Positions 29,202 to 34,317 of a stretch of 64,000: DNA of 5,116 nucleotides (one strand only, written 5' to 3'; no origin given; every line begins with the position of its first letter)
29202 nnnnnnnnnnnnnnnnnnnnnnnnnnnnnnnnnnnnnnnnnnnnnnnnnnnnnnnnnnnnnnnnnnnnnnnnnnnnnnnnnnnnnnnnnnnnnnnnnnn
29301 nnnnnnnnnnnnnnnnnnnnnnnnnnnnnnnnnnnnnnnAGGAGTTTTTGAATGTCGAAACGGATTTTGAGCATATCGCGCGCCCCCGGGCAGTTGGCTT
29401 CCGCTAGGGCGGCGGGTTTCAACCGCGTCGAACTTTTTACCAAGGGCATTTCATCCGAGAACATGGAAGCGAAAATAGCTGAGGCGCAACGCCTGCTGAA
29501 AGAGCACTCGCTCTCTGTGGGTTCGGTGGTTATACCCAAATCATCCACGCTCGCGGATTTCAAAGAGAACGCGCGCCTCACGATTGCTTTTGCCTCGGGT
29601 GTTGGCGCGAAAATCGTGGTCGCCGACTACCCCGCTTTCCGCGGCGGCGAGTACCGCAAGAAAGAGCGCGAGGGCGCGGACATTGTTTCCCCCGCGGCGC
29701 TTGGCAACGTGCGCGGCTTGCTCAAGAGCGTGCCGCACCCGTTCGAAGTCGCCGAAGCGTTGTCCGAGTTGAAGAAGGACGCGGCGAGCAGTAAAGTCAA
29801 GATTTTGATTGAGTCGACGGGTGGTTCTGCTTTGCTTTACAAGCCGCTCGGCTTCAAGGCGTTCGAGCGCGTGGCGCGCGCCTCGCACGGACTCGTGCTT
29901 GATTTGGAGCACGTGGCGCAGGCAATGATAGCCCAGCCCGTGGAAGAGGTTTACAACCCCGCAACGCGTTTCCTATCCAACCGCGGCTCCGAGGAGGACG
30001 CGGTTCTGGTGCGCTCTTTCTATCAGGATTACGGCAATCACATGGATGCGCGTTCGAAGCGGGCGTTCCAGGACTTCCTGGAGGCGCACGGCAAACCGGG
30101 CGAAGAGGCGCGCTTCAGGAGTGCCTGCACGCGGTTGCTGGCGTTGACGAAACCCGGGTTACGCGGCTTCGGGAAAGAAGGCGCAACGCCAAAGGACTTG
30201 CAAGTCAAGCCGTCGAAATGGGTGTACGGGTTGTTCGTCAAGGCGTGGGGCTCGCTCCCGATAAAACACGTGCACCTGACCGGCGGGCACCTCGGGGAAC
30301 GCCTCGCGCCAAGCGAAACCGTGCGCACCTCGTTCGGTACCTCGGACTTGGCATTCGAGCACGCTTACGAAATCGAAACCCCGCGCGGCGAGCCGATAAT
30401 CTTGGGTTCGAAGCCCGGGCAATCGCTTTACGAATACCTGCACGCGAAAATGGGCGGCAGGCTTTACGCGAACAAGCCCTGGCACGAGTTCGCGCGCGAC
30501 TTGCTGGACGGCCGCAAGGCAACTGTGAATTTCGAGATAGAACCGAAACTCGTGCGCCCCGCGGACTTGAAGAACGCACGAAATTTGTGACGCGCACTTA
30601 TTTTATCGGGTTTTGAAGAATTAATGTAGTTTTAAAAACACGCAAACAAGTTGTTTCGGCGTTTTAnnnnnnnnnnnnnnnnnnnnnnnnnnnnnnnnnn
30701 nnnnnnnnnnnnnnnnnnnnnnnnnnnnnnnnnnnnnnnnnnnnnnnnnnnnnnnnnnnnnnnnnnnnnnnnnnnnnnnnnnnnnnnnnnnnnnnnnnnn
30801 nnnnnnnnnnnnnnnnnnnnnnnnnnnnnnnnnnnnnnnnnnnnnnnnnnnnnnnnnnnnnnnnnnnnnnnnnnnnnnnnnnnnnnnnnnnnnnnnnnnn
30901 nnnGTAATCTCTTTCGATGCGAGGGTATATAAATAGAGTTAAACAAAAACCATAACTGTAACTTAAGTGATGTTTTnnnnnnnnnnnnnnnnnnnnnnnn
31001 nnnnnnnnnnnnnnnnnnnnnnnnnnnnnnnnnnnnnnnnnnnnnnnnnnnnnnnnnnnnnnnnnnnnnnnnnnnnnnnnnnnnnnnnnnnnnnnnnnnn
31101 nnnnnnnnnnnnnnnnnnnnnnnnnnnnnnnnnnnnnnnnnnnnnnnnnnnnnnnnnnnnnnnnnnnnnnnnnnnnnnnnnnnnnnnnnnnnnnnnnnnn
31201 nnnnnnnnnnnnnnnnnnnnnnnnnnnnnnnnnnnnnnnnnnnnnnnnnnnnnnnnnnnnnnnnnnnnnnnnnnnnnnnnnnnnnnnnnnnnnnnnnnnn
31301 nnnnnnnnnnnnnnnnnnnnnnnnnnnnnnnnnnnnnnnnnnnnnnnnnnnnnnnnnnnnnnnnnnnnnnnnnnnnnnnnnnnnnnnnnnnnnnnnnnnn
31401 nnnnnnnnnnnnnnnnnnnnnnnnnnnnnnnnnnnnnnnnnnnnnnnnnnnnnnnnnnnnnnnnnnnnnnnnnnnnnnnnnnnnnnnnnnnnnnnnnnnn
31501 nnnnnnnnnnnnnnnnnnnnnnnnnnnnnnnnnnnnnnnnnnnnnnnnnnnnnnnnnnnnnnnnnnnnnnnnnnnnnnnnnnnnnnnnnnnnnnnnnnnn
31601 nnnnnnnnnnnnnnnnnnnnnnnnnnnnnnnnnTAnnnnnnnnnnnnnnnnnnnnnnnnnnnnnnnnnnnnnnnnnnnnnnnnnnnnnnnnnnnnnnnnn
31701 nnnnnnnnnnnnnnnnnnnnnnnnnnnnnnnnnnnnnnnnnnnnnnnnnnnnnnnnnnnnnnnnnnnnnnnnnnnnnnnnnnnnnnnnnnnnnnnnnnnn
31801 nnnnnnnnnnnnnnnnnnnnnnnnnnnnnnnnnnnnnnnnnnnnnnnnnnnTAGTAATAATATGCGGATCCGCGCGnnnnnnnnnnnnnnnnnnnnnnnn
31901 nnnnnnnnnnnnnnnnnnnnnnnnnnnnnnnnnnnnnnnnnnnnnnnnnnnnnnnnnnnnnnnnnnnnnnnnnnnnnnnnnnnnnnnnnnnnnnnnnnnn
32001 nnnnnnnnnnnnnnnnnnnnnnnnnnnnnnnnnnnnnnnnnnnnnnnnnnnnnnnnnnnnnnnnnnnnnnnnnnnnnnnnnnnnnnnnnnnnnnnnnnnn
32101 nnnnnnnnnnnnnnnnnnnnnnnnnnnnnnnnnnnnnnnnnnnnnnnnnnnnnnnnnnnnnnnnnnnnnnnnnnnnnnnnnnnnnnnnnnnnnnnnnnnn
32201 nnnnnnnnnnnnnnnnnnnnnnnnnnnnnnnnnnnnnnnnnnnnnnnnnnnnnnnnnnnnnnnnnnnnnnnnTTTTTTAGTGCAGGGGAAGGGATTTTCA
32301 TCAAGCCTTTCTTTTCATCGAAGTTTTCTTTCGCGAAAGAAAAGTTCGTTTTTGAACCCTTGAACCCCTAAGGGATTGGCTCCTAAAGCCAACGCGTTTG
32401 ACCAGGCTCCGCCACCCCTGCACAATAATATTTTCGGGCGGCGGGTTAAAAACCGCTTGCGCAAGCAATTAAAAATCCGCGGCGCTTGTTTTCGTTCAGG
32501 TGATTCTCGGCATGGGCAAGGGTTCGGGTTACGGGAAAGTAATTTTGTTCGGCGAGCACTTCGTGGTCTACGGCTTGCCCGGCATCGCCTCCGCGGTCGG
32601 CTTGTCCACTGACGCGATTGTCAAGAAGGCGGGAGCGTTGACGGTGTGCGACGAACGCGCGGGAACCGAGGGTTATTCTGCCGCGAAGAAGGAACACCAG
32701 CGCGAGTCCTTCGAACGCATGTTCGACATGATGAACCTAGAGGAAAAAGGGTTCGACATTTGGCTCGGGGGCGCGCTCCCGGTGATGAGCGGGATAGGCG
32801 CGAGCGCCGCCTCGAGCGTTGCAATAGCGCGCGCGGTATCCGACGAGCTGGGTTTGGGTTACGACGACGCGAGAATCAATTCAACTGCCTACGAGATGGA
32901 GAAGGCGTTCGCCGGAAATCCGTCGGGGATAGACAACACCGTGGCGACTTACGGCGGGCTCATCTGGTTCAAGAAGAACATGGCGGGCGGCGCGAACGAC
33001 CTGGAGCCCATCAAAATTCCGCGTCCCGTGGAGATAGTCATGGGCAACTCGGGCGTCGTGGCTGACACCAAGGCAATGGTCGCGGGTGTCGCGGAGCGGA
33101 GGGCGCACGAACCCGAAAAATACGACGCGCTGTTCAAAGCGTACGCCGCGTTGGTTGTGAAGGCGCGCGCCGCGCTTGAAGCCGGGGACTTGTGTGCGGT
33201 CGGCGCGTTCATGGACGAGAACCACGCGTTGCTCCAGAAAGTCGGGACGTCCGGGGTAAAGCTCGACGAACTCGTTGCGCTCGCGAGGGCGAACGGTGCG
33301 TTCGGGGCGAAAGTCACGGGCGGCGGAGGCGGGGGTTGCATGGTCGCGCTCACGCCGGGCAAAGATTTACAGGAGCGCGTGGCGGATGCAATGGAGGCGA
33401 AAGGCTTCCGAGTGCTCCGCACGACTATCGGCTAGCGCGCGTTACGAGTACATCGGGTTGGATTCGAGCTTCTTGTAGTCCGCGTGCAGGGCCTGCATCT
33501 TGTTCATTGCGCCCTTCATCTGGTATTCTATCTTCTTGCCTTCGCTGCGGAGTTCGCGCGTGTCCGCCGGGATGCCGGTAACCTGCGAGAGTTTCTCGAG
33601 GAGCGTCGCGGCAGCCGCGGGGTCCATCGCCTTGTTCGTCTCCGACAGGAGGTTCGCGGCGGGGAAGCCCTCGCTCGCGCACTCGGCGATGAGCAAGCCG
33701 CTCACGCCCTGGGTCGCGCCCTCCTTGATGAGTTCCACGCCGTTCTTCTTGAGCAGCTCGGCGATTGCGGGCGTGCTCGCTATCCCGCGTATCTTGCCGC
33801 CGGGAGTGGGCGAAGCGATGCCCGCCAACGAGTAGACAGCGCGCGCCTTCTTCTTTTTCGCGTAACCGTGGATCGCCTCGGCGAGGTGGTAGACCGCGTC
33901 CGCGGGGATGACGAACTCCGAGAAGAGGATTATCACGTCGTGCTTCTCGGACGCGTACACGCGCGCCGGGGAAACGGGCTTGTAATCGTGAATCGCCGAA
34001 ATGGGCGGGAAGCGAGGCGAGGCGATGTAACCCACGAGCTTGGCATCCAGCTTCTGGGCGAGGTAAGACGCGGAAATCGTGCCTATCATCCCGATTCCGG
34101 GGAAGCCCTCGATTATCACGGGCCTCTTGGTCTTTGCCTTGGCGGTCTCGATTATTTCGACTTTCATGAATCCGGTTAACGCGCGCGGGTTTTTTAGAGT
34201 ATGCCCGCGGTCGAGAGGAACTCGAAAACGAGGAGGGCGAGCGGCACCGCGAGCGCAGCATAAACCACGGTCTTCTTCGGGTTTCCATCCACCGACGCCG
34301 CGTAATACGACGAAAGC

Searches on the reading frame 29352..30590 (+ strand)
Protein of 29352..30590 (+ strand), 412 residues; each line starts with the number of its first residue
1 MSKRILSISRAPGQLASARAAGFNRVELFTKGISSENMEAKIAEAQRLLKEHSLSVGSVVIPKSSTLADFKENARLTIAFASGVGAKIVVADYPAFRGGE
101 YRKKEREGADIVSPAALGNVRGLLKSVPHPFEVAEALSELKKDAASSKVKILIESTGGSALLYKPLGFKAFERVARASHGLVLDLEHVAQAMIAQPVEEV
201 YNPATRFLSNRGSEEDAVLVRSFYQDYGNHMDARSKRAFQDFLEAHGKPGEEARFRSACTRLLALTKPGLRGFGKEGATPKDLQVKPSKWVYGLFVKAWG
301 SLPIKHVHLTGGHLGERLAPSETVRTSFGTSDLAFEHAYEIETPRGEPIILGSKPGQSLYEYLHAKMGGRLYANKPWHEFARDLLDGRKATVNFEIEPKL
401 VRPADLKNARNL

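Call 3: search_protein_families(library=pfam, proteins=[window:29352-30590:+], max_evalue=0.01)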
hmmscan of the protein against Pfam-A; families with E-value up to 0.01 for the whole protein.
window:29352-30590:+ (412 aa): 1 family
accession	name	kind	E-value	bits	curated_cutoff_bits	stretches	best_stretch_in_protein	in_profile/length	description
PF01261.30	AP_endonuc_2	-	9.5e-07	29.2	31.1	1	16-191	2-165/249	Xylose isomerase-like TIM barrel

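Call 4: search_protein_families(library=ncbifam, proteins=[window:29352-30590:+], max_evalue=0.01)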
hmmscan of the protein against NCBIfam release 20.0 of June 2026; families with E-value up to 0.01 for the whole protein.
window:29352-30590:+ (412 aa): 1 family
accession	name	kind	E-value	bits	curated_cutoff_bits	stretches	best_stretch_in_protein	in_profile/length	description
NF006704.0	PRK09250.1-1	equivalog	0.0022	16.9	277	1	34-116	118-195/308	class I fructose-bisphosphate aldolase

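Call 55: find_homologous_proteins(query=window:29352-30590:+, max_evalue=0.00001)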
Query window:29352-30590:+ (412 aa): 4 proteins with E <= 0.00001 among 8000 candidates.
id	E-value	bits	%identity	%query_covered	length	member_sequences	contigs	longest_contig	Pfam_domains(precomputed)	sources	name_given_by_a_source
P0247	2.7e-269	911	100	100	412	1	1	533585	PF01261.31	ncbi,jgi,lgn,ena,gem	ncbi:MAG: hypothetical protein WC607_01345 [Candidatus Micrarchaeia archaeon]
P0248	5.0e-135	469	55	99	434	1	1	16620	PF01261.31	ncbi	ncbi:MAG: TIM barrel protein [Candidatus Micrarchaeota archaeon]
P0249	4.8e-129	449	52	100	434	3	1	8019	PF01261.31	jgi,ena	-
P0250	2.8e-111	391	48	99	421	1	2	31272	PF01261.31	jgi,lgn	jgi:sugar phosphate isomerase/epimerase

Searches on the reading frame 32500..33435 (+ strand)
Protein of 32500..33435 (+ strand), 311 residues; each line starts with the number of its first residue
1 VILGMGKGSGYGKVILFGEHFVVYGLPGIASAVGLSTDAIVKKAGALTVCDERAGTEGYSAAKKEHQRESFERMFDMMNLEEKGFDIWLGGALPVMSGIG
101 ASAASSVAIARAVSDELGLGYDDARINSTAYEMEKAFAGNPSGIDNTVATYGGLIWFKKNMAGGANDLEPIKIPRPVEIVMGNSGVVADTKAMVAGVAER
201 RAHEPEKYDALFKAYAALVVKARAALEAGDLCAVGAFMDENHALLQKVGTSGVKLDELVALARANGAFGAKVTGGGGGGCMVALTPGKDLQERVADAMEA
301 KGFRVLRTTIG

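Call 3: search_protein_families(library=pfam, proteins=[window:32500-33435:+], max_evalue=0.01)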
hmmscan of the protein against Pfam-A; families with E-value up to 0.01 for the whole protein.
window:32500-33435:+ (311 aa): 2 families
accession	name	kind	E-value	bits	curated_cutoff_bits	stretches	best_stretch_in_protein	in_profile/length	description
PF08544.19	GHMP_kinases_C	-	3e-14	53.6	21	1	223-301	2-82/85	GHMP kinases C terminal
PF00288.32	GHMP_kinases_N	-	7.6e-14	52.1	22.3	1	74-153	10-87/87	GHMP kinases N terminal domain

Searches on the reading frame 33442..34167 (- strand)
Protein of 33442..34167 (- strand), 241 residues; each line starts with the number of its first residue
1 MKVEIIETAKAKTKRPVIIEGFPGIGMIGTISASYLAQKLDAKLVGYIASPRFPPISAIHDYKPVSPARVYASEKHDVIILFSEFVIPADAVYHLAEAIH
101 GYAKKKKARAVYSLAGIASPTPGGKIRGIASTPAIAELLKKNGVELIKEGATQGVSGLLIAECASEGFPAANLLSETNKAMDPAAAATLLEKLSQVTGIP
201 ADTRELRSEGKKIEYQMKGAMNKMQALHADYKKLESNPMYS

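Call 3: search_protein_families(library=pfam, proteins=[window:33442-34167:-], max_evalue=0.01)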
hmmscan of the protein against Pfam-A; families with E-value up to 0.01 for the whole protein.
window:33442-34167:- (241 aa): 1 family
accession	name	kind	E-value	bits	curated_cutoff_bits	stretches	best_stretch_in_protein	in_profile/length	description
PF09754.15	PAC2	-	1.5e-38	133.2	25.8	1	19-218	2-212/215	PAC2 family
